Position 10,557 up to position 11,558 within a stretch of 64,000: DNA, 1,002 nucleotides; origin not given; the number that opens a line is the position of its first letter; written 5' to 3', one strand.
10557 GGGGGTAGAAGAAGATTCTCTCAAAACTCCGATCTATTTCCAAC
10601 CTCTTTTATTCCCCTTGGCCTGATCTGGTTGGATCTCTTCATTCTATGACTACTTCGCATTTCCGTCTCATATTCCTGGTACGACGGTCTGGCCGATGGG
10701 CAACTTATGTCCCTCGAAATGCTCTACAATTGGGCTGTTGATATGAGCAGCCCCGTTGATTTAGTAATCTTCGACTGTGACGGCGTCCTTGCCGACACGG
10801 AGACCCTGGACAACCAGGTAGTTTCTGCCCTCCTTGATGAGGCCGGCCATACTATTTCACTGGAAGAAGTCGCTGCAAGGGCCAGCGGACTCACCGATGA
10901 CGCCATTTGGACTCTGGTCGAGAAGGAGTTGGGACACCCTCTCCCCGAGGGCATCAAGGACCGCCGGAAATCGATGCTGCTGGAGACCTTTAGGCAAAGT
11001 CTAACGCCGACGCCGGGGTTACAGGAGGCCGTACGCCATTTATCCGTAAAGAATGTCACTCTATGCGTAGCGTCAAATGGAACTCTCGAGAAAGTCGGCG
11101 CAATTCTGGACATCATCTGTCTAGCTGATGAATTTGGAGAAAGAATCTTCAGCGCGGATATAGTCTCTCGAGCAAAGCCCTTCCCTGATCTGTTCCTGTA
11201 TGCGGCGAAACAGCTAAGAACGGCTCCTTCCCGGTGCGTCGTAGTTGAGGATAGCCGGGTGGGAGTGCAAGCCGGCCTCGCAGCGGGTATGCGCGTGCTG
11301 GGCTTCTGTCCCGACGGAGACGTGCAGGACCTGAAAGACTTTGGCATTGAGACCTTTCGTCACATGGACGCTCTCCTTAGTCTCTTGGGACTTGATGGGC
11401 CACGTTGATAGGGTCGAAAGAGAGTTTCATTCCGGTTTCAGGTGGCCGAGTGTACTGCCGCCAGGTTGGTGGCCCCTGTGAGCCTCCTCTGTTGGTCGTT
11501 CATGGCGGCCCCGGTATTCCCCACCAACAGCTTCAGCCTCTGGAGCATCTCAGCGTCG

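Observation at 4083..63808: Dense gene decay: six in-frame stops and about ten frameshifts, mostly in homopolymers, spread over the window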

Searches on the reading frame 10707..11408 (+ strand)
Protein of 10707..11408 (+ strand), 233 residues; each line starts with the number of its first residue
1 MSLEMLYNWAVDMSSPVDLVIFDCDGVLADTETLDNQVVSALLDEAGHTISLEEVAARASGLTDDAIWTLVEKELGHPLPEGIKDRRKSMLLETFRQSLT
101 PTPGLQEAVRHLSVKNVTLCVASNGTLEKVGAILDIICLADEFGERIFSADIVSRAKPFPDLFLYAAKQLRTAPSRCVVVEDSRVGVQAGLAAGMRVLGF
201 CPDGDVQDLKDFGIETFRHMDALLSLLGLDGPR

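Call 30: find_encoding_contigs(protein=window:10707-11408:+, flank=10000, max_places=6)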
Protein window:10707-11408:+ (233 aa): 2 contigs read that carry it; 1 place shown.
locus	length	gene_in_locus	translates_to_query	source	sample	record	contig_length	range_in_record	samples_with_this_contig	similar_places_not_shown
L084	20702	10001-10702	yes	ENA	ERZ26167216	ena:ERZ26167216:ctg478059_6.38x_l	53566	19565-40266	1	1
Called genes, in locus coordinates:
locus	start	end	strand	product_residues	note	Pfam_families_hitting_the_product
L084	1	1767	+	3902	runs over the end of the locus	-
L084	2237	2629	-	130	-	PF02537:CRCB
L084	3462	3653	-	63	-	-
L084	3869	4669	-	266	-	-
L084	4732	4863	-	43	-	-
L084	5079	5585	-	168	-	-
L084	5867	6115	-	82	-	-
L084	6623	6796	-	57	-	-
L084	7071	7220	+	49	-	-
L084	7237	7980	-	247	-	PF00005:ABC_tran, PF13304:AAA_21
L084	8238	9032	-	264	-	PF01061:ABC2_membrane, PF12698:ABC2_membrane_3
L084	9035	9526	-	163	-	-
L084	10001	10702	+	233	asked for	PF00702:Hydrolase, PF13419:HAD_2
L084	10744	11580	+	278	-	PF00561:Abhydrolase_1, PF12697:Abhydrolase_6, PF12146:Hydrolase_4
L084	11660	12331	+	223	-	PF00702:Hydrolase, PF13419:HAD_2, PF13242:Hydrolase_like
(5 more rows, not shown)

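Call 43: list_cluster_members(proteins=[P0051, window:10707-11408:+, window:53736-54680:-, window:23594-25726:+, window:32798-34708:+, window:36531-38273:-, window:62730-63542:-, P0001])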
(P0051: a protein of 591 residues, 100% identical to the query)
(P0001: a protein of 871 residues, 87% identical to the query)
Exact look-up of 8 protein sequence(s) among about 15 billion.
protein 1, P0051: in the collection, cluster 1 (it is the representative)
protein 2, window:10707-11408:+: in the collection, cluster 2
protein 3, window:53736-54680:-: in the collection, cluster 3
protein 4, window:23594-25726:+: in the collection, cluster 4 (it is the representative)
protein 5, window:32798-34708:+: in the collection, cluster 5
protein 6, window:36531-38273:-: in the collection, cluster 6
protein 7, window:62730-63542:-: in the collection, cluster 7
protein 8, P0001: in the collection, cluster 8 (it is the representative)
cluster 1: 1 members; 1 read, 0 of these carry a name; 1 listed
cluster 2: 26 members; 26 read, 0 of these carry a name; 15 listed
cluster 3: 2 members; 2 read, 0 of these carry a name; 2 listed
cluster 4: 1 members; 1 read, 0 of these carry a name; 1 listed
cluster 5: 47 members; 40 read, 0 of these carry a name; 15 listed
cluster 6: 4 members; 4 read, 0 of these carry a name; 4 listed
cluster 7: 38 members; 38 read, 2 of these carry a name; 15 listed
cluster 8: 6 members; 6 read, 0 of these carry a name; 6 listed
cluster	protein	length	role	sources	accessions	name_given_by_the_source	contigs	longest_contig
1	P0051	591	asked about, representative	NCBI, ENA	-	-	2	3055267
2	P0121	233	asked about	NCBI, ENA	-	-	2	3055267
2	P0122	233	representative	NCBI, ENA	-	-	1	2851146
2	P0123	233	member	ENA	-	-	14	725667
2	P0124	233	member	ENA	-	-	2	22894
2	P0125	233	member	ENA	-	-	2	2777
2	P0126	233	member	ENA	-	-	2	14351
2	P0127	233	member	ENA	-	-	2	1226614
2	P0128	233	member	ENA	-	-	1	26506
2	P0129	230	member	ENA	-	-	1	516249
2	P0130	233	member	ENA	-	-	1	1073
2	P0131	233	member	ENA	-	-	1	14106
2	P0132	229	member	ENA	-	-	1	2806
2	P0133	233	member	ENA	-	-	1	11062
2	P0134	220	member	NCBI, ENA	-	-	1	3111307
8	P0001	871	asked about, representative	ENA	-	-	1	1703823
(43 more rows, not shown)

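Call 45: find_encoding_contigs(protein=P0122, flank=10000, max_places=3)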
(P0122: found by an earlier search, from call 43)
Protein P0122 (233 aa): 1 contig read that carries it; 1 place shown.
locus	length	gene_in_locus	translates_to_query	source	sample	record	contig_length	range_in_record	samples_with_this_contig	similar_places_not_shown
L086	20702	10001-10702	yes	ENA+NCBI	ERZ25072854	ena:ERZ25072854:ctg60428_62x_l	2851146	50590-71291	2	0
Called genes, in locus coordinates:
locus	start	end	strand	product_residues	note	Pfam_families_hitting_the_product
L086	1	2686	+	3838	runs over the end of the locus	PF00041:fn3, PF00082:Peptidase_S8, PF01483:P_proprotein, PF00082:Peptidase_S8, PF00041:fn3, PF01483:P_proprotein, PF00041:fn3, PF03160:Calx-beta, +6 more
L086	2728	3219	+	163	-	-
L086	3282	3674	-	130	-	PF02537:CRCB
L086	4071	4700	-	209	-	PF13358:DDE_3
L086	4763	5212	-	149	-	PF13384:HTH_23 (faint), PF13551:HTH_29 (weak), PF13565:HTH_32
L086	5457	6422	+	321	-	-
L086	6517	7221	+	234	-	PF01061:ABC2_membrane, PF12698:ABC2_membrane_3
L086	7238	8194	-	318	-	PF00005:ABC_tran, PF13304:AAA_21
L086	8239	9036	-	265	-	PF01061:ABC2_membrane, PF12698:ABC2_membrane_3 (weak)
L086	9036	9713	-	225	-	PF01061:ABC2_membrane (weak), PF12698:ABC2_membrane_3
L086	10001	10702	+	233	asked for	PF00702:Hydrolase, PF13419:HAD_2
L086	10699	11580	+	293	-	PF00561:Abhydrolase_1, PF12697:Abhydrolase_6, PF12146:Hydrolase_4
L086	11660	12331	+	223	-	PF00702:Hydrolase, PF13419:HAD_2, PF13242:Hydrolase_like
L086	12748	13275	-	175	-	PF01105:EMP24_GP25L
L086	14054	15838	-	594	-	PF00496:SBP_bac_5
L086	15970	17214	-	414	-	PF01979:Amidohydro_1, PF07969:Amidohydro_3 (faint)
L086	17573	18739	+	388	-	PF01321:Creatinase_N, PF00557:Peptidase_M24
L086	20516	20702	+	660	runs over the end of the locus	PF00005:ABC_tran, PF01078:Mg_chelatase (faint), PF02463:SMC_N (faint), PF03193:RsgA_GTPase (faint), PF13191:AAA_16 (faint), PF12848:ABC_tran_Xtn, PF00005:ABC_tran, PF16326:ABC_tran_CTD (weak), +8 more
